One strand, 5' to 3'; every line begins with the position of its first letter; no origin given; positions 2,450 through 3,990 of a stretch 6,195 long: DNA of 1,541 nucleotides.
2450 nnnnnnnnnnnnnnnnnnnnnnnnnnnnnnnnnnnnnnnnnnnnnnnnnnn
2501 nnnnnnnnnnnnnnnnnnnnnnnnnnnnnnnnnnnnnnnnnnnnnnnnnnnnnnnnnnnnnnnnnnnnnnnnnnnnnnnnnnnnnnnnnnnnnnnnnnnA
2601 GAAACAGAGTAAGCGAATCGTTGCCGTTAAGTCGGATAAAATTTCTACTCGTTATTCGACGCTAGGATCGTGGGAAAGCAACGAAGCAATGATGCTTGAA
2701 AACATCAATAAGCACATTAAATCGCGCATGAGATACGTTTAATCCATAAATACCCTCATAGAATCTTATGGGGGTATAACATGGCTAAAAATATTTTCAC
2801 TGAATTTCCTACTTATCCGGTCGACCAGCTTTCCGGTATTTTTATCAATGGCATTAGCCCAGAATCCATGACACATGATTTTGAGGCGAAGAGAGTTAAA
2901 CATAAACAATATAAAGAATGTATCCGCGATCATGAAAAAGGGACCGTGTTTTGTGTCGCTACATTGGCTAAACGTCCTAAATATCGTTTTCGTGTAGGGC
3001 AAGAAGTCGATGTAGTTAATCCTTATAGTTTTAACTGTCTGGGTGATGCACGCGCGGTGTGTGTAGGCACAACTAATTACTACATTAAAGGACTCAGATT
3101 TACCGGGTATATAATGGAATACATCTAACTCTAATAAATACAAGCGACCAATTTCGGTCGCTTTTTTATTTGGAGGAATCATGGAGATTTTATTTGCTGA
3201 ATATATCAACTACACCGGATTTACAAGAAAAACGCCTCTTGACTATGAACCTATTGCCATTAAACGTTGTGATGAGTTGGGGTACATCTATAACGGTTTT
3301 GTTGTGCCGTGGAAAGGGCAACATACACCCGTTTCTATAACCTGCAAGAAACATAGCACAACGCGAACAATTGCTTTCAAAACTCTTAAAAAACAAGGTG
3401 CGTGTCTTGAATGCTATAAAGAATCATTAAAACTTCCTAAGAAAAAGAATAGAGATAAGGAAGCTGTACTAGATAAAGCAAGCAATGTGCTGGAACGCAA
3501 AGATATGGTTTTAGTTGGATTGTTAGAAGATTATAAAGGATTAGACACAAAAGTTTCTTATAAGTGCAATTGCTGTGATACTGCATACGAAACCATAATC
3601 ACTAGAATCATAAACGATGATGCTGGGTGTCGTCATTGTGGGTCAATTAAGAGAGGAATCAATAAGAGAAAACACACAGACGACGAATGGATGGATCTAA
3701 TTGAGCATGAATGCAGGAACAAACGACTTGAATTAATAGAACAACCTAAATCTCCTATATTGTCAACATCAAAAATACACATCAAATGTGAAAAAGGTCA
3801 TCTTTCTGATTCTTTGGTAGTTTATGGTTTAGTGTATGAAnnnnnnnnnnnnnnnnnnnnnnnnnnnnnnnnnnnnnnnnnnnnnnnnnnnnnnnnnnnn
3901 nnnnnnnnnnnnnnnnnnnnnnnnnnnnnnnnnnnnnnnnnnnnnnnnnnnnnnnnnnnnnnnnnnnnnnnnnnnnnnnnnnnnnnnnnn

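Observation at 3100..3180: Strong terminator abutting the RBS of the Zn-ribbon gene, with a consensus TATAAT just upstream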

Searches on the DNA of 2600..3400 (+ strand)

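Call 25: search_dna_similar(query=window:3060-3300:+, collection=ecoli_genomes, mode=distant, rows=spread, max_rows=40)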
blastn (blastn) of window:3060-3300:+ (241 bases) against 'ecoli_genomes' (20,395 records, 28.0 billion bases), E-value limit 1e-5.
Records with a match: 6; places in all: 7; records where one place covers at least 80% of the query: 3.
Genomes with a match: 6 of 5426; with a place that covers at least 80% of the query: 3. Places per genome that has any: lowest 1, median 1, highest 2. On chromosomes: 7 places; on plasmids: 0.
Best place of each record, by identity: >=99% 3; 90-95% 1; 80-90% 2.
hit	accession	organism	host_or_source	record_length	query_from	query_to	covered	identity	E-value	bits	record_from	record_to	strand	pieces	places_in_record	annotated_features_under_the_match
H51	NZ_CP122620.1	Escherichia coli strain ETEC4090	Sus scrofa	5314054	1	241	100%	100.0%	4e-119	435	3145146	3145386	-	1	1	hypothetical protein (x2)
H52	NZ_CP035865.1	Escherichia coli strain E275 a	Homo sapiens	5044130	1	241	100%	99.6%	1e-117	431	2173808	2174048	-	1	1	hypothetical protein (x2)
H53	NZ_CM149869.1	Escherichia coli strain HCP5S3_I4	Sus scrofa domesticus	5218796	1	241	100%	99.6%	1e-117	431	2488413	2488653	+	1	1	hypothetical protein (x2)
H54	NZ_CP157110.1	Escherichia coli strain UTME-9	Sus scrofa domesticus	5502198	1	69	29%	84.1%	1e-10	76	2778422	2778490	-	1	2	hypothetical protein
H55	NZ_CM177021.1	Escherichia coli strain RMDEC332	Homo sapiens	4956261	5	69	27%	83.1%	2e-8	69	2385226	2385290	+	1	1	hypothetical protein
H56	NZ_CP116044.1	Escherichia coli strain STEC1575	Homo sapiens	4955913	1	51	21%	94.1%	1e-11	80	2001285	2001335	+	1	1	hypothetical protein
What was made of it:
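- Tried and rejected: Apart from three short matches to the 3' end of the 115-aa gene, the 241-nt junction matches only the three cassette-bearing complete E. coli genomes (call 25).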

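Call 36: get_annotated_region(hit=H56, flank=2500)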
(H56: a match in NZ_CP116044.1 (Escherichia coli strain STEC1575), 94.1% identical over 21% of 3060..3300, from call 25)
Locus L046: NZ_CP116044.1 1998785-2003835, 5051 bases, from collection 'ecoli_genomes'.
description: Escherichia coli strain STEC1575 chromosome, complete genome
organism: Escherichia coli strain STEC1575 (NCBI taxid 562)
replicon: chromosome; assembly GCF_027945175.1
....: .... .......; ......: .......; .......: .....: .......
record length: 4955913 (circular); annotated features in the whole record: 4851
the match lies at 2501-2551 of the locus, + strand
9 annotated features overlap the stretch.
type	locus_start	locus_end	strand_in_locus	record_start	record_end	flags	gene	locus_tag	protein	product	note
CDS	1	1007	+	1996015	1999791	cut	-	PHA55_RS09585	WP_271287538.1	phage tail tip protein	-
CDS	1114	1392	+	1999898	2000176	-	-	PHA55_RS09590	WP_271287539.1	hypothetical protein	-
CDS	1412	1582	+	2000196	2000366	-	-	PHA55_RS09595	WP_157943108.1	hypothetical protein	-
CDS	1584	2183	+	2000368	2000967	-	-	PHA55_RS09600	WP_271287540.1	hypothetical protein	-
CDS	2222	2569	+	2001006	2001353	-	-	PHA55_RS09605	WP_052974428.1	hypothetical protein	-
CDS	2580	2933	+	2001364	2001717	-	-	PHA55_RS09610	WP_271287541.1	D-Ala-D-Ala carboxypeptidase family metallohydrolase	-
CDS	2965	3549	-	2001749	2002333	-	-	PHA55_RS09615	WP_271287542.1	hypothetical protein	-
CDS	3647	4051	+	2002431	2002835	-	-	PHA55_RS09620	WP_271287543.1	hypothetical protein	-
CDS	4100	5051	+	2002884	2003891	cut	-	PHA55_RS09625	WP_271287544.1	hypothetical protein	-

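Call 37: get_annotated_region(hit=H54, flank=2500)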
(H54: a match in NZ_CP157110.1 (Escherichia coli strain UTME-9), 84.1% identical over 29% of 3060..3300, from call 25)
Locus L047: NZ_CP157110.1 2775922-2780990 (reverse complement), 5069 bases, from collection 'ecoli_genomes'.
description: Escherichia coli strain UTME-9 chromosome, complete genome
organism: Escherichia coli strain UTME-9 (NCBI taxid 562)
replicon: chromosome; assembly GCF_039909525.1
host: Sus scrofa domesticus; source: culture; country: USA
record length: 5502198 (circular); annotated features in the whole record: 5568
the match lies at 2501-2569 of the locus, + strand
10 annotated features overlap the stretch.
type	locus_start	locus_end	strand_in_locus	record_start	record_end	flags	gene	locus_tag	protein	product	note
CDS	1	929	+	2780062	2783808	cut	-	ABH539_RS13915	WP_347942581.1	phage tail tip protein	-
CDS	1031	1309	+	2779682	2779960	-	-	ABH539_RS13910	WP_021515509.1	hypothetical protein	-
CDS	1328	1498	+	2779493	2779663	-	-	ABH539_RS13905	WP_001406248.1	hypothetical protein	-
CDS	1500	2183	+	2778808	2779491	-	-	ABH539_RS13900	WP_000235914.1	hypothetical protein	-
CDS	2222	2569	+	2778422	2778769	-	-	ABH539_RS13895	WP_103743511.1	hypothetical protein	-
CDS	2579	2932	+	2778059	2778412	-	-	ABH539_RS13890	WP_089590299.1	D-Ala-D-Ala carboxypeptidase family metallohydrolase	-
CDS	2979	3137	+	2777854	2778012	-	-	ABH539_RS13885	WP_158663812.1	hypothetical protein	-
CDS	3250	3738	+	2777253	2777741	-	-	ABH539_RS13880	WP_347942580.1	hypothetical protein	-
CDS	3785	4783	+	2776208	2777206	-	-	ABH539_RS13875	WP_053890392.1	hypothetical protein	-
CDS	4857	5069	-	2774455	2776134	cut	-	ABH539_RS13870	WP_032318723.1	recombinase family protein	-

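Call 38: get_annotated_region(hit=H55, flank=2500)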
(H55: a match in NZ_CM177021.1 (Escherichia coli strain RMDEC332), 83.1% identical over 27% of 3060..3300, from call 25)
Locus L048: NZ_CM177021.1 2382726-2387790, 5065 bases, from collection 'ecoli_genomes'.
description: Escherichia coli strain RMDEC332 chromosome, whole genome shotgun sequence
organism: Escherichia coli strain RMDEC332 (NCBI taxid 562)
replicon: chromosome; assembly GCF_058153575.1
host: Homo sapiens; source: stool; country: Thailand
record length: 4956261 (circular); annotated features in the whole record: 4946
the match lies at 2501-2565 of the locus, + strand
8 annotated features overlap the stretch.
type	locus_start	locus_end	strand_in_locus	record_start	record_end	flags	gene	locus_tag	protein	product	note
CDS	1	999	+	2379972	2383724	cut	-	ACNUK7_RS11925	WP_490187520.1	phage tail tip domain-containing protein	-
CDS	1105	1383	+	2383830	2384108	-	-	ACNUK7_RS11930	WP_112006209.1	hypothetical protein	-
CDS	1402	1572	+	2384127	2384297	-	-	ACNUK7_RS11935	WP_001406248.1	hypothetical protein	-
CDS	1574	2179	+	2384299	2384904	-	-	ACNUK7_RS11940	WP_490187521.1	hypothetical protein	-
CDS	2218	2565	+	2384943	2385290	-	-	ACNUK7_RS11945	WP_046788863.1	hypothetical protein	-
CDS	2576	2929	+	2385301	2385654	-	-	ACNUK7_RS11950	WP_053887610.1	D-Ala-D-Ala carboxypeptidase family metallohydrolase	-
CDS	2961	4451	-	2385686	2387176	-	-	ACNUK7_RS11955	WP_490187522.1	DEAD/DEAH box helicase family protein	-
CDS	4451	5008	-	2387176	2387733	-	-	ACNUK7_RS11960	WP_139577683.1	hypothetical protein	-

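Call 72: search_rna_families(source=window, threshold=evalue, max_evalue=1, start=2600, end=3400)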
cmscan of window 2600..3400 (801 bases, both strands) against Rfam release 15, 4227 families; matches with E-value up to 1: 0.
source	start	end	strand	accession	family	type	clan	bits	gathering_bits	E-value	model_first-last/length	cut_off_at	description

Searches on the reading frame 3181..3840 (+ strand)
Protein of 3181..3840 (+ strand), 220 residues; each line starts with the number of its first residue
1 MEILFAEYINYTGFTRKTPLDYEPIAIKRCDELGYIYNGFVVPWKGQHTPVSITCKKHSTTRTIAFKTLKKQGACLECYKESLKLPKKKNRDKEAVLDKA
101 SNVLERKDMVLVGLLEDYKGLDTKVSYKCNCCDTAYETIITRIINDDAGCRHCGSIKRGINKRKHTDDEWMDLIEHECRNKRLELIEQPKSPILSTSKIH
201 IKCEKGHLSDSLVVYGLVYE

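Call 84: search_protein_families(library=pfam, proteins=[window:3181-3840:+], max_evalue=10)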
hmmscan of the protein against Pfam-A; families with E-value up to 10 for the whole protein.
window:3181-3840:+ (220 aa): 5 families
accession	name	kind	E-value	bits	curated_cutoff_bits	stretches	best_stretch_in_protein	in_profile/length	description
PF21817.3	CapR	-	6.5e-07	29.9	24.2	2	23-63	3-43/67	CapR homology domain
PF09723.15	Zn_ribbon_8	-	0.049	14.1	34.4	1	127-155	6-34/41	Zinc ribbon domain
PF14311.12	DUF4379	-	0.17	12.5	24.5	1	122-154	23-54/56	Probable Treble clef zinc finger domain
PF01363.27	FYVE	-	0.26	11.8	27.8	1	126-176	8-36/67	FYVE zinc finger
PF05265.19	DUF723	-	0.89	10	20.9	1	41-78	21-59/60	Protein of unknown function (DUF723)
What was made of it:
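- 3181..4218 (+): 345-aa CapR zinc-finger repeat + GIY-YIG (MUG113/T5orf172-type) homing-endonuclease-like gene. Its last codons AGG GGG TAA reuse the endolysin SD. CapR scores 29.9 bits on the N-terminal half (call 84).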
